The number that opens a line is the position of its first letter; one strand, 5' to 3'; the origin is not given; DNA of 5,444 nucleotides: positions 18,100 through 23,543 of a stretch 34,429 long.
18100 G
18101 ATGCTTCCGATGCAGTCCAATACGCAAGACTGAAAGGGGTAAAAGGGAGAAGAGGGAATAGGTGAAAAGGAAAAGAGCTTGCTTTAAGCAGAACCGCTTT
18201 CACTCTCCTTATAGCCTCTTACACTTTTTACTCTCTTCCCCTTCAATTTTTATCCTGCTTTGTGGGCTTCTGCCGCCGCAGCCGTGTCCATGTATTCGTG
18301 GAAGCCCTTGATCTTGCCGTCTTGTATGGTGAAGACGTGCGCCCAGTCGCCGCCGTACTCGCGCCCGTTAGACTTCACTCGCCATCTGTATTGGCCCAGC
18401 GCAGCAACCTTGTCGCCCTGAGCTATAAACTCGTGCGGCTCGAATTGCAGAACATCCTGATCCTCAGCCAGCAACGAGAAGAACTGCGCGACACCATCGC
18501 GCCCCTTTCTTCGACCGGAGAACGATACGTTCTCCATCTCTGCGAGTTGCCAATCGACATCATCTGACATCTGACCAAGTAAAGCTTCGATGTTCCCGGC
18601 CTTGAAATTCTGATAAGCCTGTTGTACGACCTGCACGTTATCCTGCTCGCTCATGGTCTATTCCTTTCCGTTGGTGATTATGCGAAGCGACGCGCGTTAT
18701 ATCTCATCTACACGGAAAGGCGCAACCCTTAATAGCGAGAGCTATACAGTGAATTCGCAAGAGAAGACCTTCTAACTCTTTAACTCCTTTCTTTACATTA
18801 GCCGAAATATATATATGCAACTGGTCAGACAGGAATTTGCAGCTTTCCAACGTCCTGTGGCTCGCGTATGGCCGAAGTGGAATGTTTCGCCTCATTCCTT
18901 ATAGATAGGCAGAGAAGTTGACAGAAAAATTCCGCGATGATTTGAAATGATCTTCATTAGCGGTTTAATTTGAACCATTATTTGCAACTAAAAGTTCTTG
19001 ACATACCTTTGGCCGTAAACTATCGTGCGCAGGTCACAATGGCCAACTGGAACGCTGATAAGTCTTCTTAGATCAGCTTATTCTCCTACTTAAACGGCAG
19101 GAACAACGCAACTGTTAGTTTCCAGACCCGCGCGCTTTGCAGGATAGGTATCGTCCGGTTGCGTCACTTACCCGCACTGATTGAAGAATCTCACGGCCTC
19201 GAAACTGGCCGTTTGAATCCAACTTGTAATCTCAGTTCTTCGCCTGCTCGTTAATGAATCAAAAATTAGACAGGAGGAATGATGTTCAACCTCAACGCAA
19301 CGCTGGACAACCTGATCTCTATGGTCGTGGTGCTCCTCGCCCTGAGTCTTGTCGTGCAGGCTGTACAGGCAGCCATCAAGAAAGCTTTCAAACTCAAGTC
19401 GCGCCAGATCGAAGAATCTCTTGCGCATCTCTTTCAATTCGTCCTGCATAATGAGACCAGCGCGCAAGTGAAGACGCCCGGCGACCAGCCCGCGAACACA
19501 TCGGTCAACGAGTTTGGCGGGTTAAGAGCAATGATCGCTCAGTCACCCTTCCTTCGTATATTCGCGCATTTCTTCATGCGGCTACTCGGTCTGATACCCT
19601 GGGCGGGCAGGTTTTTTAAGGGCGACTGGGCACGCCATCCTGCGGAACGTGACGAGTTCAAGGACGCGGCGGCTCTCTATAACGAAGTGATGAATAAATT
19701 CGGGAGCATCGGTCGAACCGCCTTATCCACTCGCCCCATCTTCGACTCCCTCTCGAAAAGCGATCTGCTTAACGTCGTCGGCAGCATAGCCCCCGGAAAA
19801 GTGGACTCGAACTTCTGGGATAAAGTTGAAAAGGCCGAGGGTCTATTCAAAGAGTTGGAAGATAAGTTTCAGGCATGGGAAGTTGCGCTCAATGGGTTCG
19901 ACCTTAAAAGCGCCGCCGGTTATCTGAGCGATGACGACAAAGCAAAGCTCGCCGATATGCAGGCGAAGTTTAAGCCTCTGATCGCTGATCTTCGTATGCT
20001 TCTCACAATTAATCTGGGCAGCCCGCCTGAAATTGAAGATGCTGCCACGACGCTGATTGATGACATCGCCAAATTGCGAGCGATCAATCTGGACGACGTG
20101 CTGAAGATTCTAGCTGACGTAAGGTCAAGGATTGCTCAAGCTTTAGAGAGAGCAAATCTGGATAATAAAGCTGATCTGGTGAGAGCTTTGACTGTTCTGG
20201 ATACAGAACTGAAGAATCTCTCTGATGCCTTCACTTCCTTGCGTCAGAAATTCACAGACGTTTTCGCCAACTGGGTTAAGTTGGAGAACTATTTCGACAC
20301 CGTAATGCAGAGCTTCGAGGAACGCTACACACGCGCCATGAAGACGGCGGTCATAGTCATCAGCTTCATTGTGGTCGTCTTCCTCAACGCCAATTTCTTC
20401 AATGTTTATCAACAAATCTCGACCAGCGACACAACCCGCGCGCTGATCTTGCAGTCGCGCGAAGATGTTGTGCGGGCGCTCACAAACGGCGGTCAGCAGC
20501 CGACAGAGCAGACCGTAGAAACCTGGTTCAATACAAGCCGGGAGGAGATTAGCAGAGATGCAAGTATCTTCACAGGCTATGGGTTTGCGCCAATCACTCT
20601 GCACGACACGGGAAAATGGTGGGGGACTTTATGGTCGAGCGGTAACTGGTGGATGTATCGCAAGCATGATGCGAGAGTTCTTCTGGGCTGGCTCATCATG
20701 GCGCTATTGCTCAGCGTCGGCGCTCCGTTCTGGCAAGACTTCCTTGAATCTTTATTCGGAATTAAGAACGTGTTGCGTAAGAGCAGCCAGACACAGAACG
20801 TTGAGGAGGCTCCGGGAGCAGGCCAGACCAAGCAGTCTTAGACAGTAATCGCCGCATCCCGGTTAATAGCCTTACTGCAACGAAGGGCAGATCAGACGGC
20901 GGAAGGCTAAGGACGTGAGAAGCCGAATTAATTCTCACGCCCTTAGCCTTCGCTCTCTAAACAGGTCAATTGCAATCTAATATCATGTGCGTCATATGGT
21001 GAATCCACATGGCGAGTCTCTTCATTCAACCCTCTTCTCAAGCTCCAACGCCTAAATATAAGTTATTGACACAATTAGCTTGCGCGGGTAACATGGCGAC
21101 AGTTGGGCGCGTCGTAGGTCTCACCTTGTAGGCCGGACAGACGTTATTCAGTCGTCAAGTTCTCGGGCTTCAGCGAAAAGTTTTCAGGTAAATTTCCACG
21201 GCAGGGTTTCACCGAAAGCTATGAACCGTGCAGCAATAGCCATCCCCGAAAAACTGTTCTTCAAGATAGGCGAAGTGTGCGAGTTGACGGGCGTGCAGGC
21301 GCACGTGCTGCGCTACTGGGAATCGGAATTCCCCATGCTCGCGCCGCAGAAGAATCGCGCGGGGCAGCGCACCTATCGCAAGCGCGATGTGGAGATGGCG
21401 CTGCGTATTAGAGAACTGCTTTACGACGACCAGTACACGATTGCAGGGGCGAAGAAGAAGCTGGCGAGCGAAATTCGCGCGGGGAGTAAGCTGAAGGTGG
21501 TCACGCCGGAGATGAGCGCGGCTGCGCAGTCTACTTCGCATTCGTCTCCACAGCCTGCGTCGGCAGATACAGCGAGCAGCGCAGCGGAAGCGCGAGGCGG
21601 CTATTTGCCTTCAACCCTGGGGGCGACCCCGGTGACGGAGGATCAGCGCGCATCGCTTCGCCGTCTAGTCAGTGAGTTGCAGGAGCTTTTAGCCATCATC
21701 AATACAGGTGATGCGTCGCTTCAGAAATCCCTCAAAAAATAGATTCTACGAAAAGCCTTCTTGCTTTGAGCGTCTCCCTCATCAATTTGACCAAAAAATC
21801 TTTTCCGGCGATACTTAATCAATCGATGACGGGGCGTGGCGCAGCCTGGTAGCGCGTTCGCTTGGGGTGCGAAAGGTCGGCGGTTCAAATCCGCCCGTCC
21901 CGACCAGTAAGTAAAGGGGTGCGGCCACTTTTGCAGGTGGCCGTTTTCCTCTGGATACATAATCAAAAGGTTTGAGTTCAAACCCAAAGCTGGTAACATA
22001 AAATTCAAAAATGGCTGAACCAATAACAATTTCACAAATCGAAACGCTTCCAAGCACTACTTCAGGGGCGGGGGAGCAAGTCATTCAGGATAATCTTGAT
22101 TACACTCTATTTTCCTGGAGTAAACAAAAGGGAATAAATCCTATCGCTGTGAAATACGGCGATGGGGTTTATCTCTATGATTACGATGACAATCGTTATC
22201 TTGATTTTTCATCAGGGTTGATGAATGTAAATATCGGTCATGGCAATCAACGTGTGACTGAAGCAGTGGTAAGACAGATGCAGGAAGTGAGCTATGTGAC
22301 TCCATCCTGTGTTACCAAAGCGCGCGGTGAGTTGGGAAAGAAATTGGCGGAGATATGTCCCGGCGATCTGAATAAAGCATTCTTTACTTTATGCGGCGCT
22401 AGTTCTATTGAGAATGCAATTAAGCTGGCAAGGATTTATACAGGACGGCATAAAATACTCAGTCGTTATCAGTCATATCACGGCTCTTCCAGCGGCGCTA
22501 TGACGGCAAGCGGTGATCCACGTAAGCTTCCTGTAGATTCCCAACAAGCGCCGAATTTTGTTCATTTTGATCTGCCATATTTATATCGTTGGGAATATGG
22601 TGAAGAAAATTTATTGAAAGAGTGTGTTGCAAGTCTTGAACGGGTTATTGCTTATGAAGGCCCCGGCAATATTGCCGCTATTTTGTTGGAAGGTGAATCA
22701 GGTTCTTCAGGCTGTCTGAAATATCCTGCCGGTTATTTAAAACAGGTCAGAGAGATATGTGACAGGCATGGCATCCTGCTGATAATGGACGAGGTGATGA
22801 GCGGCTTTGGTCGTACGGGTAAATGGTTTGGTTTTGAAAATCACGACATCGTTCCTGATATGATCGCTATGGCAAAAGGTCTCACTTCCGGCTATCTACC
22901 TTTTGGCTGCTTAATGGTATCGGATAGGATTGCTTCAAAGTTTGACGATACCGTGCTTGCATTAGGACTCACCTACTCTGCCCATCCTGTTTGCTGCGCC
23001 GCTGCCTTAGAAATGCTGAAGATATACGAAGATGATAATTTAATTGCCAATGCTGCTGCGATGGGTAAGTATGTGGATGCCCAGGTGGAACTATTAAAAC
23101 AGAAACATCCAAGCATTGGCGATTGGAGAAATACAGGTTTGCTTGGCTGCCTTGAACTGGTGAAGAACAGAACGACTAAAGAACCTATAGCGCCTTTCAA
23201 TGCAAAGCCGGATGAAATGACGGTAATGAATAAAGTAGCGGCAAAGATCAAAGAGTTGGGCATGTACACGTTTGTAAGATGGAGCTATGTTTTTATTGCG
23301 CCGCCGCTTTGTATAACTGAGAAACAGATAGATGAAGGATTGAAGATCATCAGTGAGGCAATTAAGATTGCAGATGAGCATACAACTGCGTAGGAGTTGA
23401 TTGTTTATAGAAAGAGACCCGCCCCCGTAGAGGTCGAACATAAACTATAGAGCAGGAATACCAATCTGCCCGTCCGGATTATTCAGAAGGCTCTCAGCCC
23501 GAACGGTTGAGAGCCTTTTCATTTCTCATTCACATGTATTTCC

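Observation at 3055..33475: Intergenic gaps punctuated by long hairpins whose arms are tandem ~7-nt units; same architecture, different unit sequence at each locus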

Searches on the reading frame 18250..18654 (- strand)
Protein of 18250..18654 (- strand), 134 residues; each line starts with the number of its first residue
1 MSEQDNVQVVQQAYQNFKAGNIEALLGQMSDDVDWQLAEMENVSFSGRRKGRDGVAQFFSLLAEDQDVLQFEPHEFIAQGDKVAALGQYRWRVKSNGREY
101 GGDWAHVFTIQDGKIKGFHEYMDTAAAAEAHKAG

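Call 7: search_protein_families(library=pfam, proteins=[window:18250-18654:-])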
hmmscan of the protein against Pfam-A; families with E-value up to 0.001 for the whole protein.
window:18250-18654:- (134 aa): 2 families
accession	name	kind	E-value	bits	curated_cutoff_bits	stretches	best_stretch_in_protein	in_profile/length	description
PF12680.13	SnoaL_2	-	3.1e-17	63.5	27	1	10-116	1-100/102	SnoaL-like domain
PF07366.18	SnoaL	-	2.9e-06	27.6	28.4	1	9-127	2-122/126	SnoaL-like polyketide cyclase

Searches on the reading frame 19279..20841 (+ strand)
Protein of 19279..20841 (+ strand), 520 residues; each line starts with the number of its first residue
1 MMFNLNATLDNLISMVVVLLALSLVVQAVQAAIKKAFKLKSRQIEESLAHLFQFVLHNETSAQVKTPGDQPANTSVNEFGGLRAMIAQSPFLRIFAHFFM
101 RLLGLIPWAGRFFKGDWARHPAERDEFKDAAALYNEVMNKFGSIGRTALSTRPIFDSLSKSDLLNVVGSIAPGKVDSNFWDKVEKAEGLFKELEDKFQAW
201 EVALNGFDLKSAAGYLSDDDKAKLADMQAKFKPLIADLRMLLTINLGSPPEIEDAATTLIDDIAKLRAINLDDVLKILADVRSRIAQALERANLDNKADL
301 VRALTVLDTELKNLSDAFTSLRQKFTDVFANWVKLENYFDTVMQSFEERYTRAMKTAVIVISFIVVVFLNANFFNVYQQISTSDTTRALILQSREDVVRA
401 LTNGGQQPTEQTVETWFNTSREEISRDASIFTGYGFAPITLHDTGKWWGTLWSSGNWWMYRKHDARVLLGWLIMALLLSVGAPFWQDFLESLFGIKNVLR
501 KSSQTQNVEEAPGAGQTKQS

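Call 7: search_protein_families(library=pfam, proteins=[window:19279-20841:+])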
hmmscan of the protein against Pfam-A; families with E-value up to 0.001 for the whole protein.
window:19279-20841:+ (520 aa): 2 families
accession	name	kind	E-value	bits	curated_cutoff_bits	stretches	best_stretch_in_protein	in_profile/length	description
PF11802.13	CENP-K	-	0.00016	21.7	27.2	1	184-348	17-173/263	Centromere-associated protein K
PF04932.20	Wzy_C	-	0.00059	20.1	31.7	0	457-500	31-74/149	O-Antigen ligase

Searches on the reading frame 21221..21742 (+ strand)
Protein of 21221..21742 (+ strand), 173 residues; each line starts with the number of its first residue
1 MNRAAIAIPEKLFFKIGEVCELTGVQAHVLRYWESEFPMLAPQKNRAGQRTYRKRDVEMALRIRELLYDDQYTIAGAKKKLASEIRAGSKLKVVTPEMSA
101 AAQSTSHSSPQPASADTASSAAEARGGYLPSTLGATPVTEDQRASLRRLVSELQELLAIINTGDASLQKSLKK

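Call 7: search_protein_families(library=pfam, proteins=[window:21221-21742:+])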
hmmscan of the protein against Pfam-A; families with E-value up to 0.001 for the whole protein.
window:21221-21742:+ (173 aa): 2 families
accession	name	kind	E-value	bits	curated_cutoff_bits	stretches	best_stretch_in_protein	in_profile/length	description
PF13411.12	MerR_1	-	2.2e-19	69.7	21.6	1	14-83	1-68/69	MerR HTH family regulatory protein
PF00376.29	MerR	-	2.6e-09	37.2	28.2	1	15-52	1-38/38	MerR family regulatory protein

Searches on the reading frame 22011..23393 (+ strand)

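Call 7: search_protein_families(library=pfam, proteins=[window:22011-23393:+])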
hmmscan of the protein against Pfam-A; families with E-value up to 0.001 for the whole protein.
window:22011-23393:+ (460 aa): 1 family
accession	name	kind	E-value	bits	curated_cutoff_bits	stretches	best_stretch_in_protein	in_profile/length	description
PF00202.27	Aminotran_3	-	3.5e-87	293.1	30.5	1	43-451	9-403/403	Aminotransferase class-III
